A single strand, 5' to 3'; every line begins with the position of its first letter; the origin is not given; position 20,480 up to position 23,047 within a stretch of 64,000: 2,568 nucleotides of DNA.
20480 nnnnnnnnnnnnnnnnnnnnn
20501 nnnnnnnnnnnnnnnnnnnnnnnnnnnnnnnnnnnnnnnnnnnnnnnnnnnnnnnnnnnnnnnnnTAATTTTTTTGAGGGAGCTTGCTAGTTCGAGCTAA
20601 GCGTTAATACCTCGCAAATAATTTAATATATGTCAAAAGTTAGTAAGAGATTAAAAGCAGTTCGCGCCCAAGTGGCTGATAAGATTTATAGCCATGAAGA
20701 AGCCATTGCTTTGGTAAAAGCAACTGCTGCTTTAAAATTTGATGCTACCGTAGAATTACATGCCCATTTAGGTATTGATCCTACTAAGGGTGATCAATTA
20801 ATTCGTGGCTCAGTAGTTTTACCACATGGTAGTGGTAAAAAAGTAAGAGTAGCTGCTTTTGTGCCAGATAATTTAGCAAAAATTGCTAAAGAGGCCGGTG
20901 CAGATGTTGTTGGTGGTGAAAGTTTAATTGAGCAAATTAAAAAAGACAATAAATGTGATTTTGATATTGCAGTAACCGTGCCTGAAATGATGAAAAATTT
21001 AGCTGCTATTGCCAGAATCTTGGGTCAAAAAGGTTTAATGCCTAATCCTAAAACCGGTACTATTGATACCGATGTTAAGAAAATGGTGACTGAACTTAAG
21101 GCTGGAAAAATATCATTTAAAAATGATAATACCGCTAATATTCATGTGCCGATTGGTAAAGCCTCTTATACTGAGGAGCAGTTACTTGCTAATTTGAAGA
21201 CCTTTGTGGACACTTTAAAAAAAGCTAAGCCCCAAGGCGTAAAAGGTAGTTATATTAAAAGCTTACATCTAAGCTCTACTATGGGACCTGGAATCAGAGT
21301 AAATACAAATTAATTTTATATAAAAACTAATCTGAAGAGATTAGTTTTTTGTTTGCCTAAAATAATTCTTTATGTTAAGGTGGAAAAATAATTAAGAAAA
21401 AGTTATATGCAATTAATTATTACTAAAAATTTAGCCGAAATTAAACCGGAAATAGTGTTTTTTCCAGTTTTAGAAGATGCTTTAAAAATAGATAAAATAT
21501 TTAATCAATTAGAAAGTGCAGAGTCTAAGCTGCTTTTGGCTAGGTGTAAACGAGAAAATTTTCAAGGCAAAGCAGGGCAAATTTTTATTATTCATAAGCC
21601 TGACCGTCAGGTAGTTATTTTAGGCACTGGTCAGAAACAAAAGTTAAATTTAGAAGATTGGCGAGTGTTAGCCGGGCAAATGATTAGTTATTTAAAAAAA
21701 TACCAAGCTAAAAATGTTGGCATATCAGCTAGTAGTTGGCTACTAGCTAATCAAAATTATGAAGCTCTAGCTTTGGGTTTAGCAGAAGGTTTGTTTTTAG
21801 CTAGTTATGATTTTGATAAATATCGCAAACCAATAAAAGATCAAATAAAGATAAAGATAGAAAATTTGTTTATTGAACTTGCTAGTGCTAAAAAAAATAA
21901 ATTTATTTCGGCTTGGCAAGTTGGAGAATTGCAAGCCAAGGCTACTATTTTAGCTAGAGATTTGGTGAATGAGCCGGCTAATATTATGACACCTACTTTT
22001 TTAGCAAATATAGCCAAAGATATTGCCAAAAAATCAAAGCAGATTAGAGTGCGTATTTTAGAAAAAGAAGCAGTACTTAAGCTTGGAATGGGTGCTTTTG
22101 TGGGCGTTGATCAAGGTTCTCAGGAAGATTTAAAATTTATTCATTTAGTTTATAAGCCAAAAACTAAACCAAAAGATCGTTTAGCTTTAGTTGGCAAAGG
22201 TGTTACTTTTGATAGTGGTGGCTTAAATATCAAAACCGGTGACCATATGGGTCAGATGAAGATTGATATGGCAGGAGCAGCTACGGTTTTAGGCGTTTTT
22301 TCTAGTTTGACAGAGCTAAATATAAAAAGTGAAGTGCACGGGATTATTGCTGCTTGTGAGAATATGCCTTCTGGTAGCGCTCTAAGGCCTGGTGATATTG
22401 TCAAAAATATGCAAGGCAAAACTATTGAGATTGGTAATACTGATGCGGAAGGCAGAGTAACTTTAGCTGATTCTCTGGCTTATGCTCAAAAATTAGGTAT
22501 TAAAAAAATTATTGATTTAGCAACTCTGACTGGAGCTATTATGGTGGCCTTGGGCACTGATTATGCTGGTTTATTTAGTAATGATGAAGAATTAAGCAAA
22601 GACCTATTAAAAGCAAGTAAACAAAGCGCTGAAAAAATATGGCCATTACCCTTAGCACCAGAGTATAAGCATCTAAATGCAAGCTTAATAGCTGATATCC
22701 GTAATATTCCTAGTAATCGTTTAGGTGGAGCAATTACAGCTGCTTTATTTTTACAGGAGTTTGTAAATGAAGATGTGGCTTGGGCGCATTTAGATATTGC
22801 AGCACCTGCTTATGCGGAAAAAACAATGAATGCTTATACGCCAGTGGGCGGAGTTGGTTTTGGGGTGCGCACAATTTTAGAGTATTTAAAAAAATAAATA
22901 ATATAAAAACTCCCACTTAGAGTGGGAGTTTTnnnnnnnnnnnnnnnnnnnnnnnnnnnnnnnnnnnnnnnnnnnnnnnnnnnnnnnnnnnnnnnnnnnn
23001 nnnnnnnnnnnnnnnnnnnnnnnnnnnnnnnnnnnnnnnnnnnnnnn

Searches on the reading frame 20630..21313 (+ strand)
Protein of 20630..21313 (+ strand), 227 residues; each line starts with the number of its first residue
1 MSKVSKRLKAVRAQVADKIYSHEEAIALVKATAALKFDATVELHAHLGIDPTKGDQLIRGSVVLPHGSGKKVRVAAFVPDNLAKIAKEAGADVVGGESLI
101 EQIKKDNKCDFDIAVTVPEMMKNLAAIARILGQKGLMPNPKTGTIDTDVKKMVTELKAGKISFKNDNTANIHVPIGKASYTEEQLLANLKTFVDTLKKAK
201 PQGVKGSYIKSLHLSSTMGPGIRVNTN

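Call 46: search_protein_families(library=pfam, proteins=[window:20630-21313:+], max_evalue=0.0001)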
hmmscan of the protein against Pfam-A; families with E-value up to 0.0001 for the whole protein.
window:20630-21313:+ (227 aa): 1 family
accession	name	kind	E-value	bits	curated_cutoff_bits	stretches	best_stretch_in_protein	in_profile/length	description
PF00687.26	Ribosomal_L1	-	2.9e-60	203.7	32.2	1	30-220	2-198/198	Ribosomal protein L1p/L10e family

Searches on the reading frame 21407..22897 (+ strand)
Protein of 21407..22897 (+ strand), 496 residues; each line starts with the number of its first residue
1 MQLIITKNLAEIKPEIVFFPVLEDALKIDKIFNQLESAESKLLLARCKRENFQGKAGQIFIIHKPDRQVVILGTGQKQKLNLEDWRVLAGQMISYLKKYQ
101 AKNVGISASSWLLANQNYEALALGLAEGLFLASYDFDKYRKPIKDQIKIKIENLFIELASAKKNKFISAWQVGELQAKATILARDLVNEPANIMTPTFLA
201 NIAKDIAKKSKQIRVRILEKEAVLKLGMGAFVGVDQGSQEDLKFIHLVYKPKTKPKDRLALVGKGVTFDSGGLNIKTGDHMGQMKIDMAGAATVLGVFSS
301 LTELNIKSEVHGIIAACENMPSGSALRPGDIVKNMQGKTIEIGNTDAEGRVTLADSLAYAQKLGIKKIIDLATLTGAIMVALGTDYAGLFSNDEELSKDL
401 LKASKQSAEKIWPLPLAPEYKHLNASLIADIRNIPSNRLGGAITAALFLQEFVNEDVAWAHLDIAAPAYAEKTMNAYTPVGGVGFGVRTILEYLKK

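Call 45: search_protein_families(library=pfam, proteins=[window:21407-22897:+], max_evalue=0.0001)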
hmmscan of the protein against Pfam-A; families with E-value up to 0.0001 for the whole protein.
window:21407-22897:+ (496 aa): 2 families
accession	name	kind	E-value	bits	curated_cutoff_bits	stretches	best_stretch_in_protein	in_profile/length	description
PF00883.26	Peptidase_M17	-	1.4e-119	399.4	25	1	182-490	2-309/310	Cytosol aminopeptidase family, catalytic domain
PF02789.23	Peptidase_M17_N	-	4.3e-18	65.9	23.4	1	33-141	15-127/129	Cytosol aminopeptidase family, N-terminal domain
